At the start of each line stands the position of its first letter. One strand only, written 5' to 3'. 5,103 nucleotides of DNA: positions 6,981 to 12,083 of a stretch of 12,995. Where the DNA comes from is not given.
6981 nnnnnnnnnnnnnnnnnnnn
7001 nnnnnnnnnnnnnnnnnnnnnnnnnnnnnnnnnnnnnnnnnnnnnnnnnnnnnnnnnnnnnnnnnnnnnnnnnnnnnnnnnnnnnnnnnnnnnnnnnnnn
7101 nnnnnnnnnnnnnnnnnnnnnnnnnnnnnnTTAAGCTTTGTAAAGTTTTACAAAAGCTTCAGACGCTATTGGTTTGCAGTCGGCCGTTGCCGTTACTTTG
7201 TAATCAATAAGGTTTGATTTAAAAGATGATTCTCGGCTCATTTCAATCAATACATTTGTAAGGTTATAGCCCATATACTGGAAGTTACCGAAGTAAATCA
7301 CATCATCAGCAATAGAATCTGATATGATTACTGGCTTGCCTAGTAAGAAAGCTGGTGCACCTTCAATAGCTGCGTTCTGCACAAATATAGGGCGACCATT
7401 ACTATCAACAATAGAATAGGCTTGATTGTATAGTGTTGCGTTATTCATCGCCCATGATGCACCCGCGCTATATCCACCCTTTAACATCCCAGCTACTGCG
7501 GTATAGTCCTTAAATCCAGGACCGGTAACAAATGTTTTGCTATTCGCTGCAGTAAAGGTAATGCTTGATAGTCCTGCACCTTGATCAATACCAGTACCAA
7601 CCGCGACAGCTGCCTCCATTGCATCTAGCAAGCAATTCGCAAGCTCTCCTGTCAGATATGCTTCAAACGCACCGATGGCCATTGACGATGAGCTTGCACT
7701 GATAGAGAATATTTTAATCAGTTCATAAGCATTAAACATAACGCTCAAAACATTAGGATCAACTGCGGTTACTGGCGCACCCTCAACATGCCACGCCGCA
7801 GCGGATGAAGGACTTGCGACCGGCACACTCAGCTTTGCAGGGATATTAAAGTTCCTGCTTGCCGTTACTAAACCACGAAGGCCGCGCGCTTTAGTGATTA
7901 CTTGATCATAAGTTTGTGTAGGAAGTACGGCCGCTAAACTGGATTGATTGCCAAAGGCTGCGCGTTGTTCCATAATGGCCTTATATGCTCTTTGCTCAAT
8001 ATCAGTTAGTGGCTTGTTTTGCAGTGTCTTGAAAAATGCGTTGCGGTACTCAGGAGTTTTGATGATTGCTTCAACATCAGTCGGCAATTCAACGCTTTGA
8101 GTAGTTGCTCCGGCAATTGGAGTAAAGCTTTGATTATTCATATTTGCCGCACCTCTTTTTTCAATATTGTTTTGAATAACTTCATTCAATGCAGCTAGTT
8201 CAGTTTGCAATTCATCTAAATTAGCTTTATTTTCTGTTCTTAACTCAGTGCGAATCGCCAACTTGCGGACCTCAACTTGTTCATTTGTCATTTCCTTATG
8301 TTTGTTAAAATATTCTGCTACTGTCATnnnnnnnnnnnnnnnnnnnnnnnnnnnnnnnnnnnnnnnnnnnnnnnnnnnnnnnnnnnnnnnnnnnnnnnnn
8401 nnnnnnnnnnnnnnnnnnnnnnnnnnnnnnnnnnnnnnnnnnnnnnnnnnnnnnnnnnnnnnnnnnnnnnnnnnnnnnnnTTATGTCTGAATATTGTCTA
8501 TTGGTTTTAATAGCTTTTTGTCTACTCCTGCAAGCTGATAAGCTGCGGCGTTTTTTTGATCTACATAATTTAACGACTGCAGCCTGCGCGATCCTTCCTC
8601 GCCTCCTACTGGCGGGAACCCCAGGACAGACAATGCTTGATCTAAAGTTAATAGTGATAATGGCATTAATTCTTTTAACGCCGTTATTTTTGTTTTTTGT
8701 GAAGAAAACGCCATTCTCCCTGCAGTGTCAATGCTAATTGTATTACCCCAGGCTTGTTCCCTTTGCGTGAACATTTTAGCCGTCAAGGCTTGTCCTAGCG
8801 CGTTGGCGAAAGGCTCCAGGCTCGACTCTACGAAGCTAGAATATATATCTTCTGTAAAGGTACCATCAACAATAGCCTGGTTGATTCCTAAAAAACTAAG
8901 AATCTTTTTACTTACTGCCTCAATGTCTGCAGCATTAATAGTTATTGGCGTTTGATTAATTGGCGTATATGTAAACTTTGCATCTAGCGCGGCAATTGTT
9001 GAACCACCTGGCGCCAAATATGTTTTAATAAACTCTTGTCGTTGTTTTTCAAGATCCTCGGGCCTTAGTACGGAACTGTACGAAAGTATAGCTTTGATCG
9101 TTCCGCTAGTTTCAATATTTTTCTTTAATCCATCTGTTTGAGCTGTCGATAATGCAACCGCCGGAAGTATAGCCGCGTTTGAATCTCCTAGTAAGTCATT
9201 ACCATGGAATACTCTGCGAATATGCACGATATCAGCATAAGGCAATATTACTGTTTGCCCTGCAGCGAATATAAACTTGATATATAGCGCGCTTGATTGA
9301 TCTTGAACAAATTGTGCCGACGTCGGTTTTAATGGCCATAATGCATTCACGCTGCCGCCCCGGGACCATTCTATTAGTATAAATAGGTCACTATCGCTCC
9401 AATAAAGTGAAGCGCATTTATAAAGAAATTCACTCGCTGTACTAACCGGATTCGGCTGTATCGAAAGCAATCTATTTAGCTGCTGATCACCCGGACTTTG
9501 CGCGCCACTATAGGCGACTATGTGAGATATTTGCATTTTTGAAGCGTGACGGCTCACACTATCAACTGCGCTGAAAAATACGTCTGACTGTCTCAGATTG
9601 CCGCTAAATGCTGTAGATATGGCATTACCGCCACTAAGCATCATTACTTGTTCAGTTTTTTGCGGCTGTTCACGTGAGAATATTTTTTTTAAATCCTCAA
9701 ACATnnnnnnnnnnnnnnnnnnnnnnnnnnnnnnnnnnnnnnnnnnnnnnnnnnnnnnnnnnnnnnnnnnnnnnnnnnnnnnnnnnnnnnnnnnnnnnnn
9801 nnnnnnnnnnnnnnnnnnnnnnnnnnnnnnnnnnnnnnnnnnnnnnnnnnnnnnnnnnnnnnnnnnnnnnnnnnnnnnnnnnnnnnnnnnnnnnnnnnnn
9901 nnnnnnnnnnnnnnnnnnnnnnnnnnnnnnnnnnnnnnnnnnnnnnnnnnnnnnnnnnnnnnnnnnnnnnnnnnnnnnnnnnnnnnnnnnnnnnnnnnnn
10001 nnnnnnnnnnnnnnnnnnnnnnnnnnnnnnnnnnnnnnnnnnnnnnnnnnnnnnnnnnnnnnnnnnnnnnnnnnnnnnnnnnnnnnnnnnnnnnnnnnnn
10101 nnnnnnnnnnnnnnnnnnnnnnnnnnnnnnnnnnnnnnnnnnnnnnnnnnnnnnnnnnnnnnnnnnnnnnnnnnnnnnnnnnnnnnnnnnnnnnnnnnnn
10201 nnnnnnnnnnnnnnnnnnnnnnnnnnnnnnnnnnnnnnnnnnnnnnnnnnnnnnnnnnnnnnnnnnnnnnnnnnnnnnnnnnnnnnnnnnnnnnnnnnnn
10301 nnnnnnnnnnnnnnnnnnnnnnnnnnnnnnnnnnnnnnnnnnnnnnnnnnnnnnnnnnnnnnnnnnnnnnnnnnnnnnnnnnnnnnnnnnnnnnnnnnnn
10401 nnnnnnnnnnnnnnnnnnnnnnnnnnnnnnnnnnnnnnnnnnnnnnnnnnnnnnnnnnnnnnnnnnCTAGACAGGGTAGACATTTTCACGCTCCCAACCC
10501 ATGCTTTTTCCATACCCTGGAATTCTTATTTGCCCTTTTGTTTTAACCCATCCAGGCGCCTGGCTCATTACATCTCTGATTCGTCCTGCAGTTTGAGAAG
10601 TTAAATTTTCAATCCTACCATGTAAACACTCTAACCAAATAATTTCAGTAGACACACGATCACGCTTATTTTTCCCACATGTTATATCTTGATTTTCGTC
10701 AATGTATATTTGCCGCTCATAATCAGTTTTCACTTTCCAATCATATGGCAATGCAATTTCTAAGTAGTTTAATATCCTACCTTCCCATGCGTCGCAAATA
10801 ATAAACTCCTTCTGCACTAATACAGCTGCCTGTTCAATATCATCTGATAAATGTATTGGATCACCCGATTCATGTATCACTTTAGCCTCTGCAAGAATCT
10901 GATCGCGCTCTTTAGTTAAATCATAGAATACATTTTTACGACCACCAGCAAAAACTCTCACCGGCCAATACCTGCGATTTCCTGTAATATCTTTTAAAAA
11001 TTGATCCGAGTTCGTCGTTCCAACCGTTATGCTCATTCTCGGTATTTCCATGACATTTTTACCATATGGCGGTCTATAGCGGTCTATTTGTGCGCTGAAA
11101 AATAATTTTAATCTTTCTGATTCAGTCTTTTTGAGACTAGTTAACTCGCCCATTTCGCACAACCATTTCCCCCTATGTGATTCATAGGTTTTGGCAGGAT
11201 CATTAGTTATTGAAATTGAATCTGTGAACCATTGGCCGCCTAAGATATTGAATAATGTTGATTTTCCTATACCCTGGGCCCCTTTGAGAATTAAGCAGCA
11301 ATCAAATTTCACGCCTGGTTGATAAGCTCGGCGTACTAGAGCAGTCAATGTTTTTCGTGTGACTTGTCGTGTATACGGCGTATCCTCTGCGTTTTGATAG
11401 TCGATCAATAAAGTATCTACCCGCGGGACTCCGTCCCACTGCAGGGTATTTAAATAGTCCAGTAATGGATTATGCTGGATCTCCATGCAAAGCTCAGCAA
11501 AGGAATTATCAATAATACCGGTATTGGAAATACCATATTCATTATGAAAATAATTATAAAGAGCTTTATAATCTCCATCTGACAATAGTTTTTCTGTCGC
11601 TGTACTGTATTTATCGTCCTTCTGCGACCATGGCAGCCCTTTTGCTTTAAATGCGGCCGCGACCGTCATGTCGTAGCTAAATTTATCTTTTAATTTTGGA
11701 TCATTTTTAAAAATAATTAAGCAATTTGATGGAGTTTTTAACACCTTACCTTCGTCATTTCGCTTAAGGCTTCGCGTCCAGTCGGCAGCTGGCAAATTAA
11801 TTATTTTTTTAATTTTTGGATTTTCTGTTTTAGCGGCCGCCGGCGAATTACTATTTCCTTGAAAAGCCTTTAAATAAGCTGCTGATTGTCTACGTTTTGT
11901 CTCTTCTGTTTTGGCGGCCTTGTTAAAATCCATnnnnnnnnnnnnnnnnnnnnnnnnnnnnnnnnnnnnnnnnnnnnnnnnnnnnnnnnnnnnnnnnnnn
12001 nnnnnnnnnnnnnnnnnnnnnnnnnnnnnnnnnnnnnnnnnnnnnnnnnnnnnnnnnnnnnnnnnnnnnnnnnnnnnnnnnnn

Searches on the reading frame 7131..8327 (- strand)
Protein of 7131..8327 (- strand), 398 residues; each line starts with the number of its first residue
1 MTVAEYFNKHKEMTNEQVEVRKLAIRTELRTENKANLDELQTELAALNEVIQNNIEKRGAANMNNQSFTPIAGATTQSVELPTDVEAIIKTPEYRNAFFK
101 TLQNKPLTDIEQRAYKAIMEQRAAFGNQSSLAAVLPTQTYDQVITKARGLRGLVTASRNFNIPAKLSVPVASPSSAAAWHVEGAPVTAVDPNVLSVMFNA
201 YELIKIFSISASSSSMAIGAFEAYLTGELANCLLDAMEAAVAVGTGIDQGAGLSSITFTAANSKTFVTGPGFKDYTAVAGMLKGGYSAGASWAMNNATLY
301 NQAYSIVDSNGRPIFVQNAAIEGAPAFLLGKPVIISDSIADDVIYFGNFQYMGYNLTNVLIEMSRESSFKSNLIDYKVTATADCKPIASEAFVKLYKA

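Call 11: search_protein_families(library=pfam, proteins=[window:7131-8327:-], max_evalue=0.01)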
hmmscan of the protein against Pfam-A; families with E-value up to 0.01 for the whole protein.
window:7131-8327:- (398 aa): 1 family
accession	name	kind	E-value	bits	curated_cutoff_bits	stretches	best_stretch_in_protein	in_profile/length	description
PF05065.19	Phage_capsid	-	1.8e-27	96.9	24.2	1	134-395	4-278/280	Phage capsid family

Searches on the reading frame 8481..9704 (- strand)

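Call 11: search_protein_families(library=pfam, proteins=[window:8481-9704:-], max_evalue=0.01)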
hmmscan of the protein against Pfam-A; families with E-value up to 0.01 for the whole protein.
window:8481-9704:- (407 aa): 1 family
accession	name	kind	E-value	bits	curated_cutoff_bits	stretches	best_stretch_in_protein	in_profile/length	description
PF04860.17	Phage_portal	-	3.7e-34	118.8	39.1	1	42-361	2-320/321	Phage portal protein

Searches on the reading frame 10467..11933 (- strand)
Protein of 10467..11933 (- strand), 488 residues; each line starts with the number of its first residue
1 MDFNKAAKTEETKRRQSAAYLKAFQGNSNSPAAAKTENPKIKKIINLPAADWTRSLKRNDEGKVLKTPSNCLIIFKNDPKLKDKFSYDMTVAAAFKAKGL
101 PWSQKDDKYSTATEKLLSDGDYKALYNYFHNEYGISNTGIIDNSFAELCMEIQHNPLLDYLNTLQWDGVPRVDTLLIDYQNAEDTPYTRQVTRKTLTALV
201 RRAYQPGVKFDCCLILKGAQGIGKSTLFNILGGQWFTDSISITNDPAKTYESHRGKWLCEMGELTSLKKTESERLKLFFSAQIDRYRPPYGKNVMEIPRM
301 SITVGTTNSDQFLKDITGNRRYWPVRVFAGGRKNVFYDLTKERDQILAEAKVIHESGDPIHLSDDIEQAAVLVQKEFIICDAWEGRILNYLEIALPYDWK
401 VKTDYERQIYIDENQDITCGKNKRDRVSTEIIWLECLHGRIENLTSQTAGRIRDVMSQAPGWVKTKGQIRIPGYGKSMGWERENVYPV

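Call 11: search_protein_families(library=pfam, proteins=[window:10467-11933:-], max_evalue=0.01)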
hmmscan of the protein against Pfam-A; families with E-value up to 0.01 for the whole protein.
window:10467-11933:- (488 aa): 2 families
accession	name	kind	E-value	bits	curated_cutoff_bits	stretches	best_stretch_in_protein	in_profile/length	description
PF05272.17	VapE-like_dom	-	4.6e-72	242.4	25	1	161-376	1-214/217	Virulence-associated protein E-like domain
PF19263.5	DUF5906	-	2e-06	28.9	27.6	1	216-321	1-114/114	Family of unknown function (DUF5906)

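Call 21: find_homologous_proteins(query=window:10467-11933:-, max_evalue=1e-20)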
Query window:10467-11933:- (488 aa): 3695 proteins with E <= 1e-20 among 8000 candidates; the best 120 are listed.
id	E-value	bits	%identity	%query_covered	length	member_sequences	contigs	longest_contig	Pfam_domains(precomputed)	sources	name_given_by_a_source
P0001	0.0e+0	1138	100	100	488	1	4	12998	PF19263.6,PF05272.18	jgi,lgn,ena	-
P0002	1.9e-243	827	78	89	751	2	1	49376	PF22763.2,PF05272.18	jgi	-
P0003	5.6e-241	818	75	93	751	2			PF22763.2,PF19263.6,PF05272.18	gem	-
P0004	8.3e-226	768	75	90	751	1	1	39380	PF22763.2,PF19263.6,PF05272.18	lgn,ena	-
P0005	5.2e-212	723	70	90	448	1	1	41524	PF19263.6,PF05272.18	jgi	-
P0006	1.7e-205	701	68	89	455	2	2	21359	PF19263.6,PF05272.18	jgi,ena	-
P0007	2.3e-193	661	64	91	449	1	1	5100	PF05272.18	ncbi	-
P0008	3.4e-193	661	63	91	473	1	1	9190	PF19263.6,PF05272.18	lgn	-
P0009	8.9e-188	643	64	89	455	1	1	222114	PF19263.6,PF05272.18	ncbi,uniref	ncbi:VapE domain-containing protein [Pelosinus sp. sgz500959]|uniref:VapE domain-containing protein 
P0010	7.0e-184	630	61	92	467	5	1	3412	PF19263.6,PF05272.18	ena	-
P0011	6.1e-170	584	55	93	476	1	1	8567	PF19263.6,PF05272.18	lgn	-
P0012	1.7e-164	566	59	89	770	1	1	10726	PF19263.6,PF05272.18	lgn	-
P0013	8.5e-158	544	76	40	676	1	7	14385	PF22763.2,PF05272.18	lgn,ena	-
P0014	8.6e-93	330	39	90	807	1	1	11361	PF19263.6,PF05272.18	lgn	-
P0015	4.2e-91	324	40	87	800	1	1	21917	PF19263.6,PF05272.18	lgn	-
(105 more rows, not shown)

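Call 23: find_related_loci(query=A1, collection=metagenome_contigs, flank=6000)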
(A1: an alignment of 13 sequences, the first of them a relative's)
Query A1 (488 aa) in metagenome_contigs; peptide patterns used: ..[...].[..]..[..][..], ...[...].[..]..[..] (x = any residue, [..] = any of these).
599 stretches matched a pattern (row limit reached: there are more); 5 encode a relative of the query (tblastn E <= 1e-3); 5 distinct loci.
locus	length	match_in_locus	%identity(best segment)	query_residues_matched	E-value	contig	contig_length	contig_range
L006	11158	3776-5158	75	33-485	0e+0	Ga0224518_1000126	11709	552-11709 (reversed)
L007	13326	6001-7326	70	42-482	0e+0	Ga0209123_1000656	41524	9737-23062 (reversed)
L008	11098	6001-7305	68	50-483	0e+0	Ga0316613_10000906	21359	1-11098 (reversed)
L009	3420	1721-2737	80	53-391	0e+0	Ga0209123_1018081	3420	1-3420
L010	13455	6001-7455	74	15-485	0e+0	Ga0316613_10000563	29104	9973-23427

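Call 24: find_related_loci(query=A1, collection=genome_contigs, flank=6000)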
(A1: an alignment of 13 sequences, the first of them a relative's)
Query A1 (488 aa) in genome_contigs; peptide patterns used: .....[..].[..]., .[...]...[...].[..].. (x = any residue, [..] = any of these).
600 stretches matched a pattern (row limit reached: there are more); 593 encode a relative of the query (tblastn E <= 1e-3); the best 80 are kept; 80 distinct loci.
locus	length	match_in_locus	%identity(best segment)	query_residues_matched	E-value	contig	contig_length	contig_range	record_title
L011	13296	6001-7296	64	51-482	0e+0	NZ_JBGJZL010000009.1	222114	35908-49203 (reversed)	Pelosinus sp. sgz500959 Scaffold9, whole genome shotgun sequence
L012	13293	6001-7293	40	51-487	1e-91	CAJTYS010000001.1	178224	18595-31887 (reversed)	MAG TPA_asm: uncultured Eubacteriales bacterium isolate MGBC119074 genome assembly, contig: MGBC119074.1, whole genome s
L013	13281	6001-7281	40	52-475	2e-90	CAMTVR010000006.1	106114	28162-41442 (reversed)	MAG: uncultured Bacillus sp. isolate G05_MAG_00003 genome assembly, contig: G05_MAG_00003_000000000023, whole genome sho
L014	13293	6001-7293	37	52-484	1e-90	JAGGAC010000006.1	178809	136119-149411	MAG: Bacillota bacterium isolate CTSoil_080 scaffold_117, whole genome shotgun sequence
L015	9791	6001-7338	38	24-483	3e-90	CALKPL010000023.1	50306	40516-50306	MAG TPA_asm: uncultured Clostridia bacterium isolate ERR912096_bin.105_CONCOCT_v1.1_MAG genome assembly, contig: ERZ8273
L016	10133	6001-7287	39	51-482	1e-89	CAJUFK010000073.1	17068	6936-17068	MAG TPA_asm: uncultured Angelakisella sp. isolate MGBC131977 genome assembly, contig: MGBC131977.73, whole genome shotgu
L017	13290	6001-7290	39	52-486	3e-89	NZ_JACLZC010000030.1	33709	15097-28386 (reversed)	Pseudoflavonifractor phocaeensis strain An569 An569_contig-110_29, whole genome shotgun sequence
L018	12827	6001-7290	42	51-482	6e-89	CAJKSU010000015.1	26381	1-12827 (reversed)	MAG TPA_asm: uncultured Clostridiales bacterium isolate ERR1430441-bin.17 genome assembly, contig: NODE_2410_length_2638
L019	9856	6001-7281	38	51-482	4e-88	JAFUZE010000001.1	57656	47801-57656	MAG: Lachnospiraceae bacterium isolate RGIG4959 Roe_deer_Rumen-4__c2447, whole genome shotgun sequence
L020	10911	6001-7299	40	48-482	2e-88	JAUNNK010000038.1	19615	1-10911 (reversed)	MAG: Clostridia bacterium isolate S32M_St_metabat_48 NODE_1769_length_19615_cov_9.511759, whole genome shotgun sequence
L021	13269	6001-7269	40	52-475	9e-88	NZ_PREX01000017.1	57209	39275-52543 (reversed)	Alkalibacterium sp. MB6 NODE_17_length_57209_cov_116.079, whole genome shotgun sequence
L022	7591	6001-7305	40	52-482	1e-87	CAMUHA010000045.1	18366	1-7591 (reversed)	MAG TPA_asm: uncultured bacterium isolate SRR14038241_bin.52_metawrap_v1.3_MAG genome assembly, contig: NODE.3333_length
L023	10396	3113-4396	38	51-484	1e-87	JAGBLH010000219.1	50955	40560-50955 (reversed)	MAG: Selenomonas sp. isolate RGIG9219 Water_deer_Rumen-2__c348181, whole genome shotgun sequence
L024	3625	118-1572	36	1-484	2e-88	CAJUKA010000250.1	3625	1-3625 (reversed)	MAG TPA_asm: uncultured Lachnospiraceae bacterium isolate MGBC143556 genome assembly, contig: MGBC143556.250, whole geno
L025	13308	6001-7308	38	51-486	5e-87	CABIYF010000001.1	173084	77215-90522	Eubacteriaceae bacterium isolate MGYG-HGUT-00065 genome assembly, contig: .14207_7_32.1, whole genome shotgun sequence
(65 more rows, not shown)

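Call 40: find_encoding_contigs(protein=P0008, flank=10000, max_places=3)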
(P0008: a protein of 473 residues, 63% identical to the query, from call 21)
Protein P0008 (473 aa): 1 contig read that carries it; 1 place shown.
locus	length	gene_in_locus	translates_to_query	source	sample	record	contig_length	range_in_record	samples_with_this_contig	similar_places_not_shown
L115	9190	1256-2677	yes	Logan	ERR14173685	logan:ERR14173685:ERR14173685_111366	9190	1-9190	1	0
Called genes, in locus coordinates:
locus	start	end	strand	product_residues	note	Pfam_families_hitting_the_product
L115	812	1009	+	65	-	-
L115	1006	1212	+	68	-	-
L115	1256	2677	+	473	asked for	PF05272:VapE-like_dom, PF19263:DUF5906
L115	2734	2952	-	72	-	-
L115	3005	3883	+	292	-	PF13154:DUF3991, PF13155:Toprim_2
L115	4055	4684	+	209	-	-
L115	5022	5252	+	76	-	-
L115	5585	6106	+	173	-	-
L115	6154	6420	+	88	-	-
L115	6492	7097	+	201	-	-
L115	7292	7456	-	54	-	-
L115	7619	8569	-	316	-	PF00589:Phage_integrase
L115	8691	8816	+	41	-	-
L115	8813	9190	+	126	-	?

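Call 41: find_encoding_contigs(protein=P0011, flank=10000, max_places=3)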
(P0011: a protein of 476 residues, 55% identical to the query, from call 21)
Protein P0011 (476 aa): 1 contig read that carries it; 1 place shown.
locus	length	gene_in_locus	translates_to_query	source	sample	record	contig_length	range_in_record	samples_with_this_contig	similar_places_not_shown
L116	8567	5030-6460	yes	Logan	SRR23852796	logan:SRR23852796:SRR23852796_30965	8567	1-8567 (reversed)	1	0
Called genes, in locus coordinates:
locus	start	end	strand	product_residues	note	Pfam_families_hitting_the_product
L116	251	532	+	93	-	PF04014:MazE_antitoxin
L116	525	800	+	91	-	-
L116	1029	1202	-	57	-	PF22180:RH3_dom (weak)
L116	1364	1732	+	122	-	-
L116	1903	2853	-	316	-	PF00589:Phage_integrase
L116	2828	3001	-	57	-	-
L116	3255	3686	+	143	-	PF12728:HTH_17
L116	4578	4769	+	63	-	-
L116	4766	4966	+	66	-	-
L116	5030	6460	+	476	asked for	PF05272:VapE-like_dom, PF19263:DUF5906 (weak)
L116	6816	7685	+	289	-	PF13154:DUF3991, PF13155:Toprim_2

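Call 42: find_encoding_contigs(protein=P0013, flank=10000, max_places=4)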
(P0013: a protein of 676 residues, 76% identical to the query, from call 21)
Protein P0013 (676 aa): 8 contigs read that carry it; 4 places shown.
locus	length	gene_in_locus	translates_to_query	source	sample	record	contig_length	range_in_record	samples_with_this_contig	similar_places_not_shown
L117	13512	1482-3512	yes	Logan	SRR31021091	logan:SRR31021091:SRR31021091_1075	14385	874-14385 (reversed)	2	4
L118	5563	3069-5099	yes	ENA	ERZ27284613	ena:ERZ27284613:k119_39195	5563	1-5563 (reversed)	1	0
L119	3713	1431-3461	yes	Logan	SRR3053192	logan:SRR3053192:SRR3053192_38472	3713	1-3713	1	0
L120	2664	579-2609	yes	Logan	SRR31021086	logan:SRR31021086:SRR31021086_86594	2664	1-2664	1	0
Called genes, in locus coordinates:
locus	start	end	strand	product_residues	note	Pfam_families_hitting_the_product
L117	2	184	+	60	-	?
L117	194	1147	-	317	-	-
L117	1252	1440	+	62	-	-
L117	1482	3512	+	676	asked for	PF22763:NrS1-1_pol-like_HBD, PF05272:VapE-like_dom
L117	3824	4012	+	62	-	-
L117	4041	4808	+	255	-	PF12224:Amidoligase_2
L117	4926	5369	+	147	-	PF06094:GGACT, PF13772:AIG2_2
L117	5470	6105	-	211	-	-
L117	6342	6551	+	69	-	-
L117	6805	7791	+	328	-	PF13237:Fer4_10 (faint), PF12838:Fer4_7 (weak), PF13247:Fer4_11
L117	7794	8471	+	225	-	PF01292:Ni_hydr_CYTB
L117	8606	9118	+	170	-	-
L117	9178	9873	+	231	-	PF00072:Response_reg, PF00486:Trans_reg_C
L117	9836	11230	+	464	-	PF00672:HAMP, PF00512:HisKA, PF02518:HATPase_c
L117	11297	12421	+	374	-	PF12801:Fer4_5 (weak), PF12837:Fer4_6 (faint), PF12838:Fer4_7 (weak), PF13187:Fer4_9 (weak), PF13237:Fer4_10 (faint), PF00037:Fer4 (weak), PF14697:Fer4_21 (weak)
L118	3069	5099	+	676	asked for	PF22763:NrS1-1_pol-like_HBD, PF05272:VapE-like_dom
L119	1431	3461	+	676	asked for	PF22763:NrS1-1_pol-like_HBD, PF05272:VapE-like_dom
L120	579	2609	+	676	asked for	PF22763:NrS1-1_pol-like_HBD, PF05272:VapE-like_dom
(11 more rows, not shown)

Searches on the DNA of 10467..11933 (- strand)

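Call 27: search_rna_families(sources=[L006, L007, L008, L009, L010, L011], threshold=gathering)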
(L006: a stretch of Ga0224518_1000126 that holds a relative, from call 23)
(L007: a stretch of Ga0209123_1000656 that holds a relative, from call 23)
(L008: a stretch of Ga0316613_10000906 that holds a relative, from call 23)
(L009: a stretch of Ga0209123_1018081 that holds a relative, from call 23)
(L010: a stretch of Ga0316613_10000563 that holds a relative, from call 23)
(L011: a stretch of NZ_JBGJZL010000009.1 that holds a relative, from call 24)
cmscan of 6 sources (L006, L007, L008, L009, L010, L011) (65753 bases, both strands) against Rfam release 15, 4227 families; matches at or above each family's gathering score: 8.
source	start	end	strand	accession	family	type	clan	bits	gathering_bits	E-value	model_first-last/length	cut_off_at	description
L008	946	1087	+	RF00379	c-di-AMP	Cis-reg; riboswitch;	-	79.3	38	9.3e-17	1-134/134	no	c-di-AMP riboswitch aptamer (ydaO/yuaA leader)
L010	1644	1716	+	RF00005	tRNA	Gene; tRNA;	CL00001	72.6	29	6.1e-14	1-71/71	no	tRNA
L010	1727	1799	+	RF00005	tRNA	Gene; tRNA;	CL00001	69.3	29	5e-13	1-71/71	no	tRNA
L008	2413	2486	+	RF00005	tRNA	Gene; tRNA;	CL00001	68.8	29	7e-13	1-71/71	no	tRNA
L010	1813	1884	+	RF00005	tRNA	Gene; tRNA;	CL00001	67.5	29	1.6e-12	1-71/71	no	tRNA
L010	1564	1636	+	RF00005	tRNA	Gene; tRNA;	CL00001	65.6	29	5.1e-12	1-71/71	no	tRNA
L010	2001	2073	+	RF00005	tRNA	Gene; tRNA;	CL00001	63.7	29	1.7e-11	1-71/71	no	tRNA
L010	1909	1994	+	RF00005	tRNA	Gene; tRNA;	CL00001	60.6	29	1.2e-10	1-71/71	no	tRNA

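Call 66: search_rna_families(sources=[L115, L116], threshold=evalue, max_evalue=0.1, show_alignments=2)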
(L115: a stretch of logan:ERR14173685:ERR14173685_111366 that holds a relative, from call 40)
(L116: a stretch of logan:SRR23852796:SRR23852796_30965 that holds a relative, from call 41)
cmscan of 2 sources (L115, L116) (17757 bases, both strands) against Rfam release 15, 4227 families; matches with E-value up to 0.1: 1.
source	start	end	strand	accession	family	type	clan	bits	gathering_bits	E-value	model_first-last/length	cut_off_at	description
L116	1711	1843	+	RF02634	EF3314_EF3315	Gene; sRNA;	-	24.3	100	0.059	1-141/141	no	Enterococcus sRNA EF3314_EF3315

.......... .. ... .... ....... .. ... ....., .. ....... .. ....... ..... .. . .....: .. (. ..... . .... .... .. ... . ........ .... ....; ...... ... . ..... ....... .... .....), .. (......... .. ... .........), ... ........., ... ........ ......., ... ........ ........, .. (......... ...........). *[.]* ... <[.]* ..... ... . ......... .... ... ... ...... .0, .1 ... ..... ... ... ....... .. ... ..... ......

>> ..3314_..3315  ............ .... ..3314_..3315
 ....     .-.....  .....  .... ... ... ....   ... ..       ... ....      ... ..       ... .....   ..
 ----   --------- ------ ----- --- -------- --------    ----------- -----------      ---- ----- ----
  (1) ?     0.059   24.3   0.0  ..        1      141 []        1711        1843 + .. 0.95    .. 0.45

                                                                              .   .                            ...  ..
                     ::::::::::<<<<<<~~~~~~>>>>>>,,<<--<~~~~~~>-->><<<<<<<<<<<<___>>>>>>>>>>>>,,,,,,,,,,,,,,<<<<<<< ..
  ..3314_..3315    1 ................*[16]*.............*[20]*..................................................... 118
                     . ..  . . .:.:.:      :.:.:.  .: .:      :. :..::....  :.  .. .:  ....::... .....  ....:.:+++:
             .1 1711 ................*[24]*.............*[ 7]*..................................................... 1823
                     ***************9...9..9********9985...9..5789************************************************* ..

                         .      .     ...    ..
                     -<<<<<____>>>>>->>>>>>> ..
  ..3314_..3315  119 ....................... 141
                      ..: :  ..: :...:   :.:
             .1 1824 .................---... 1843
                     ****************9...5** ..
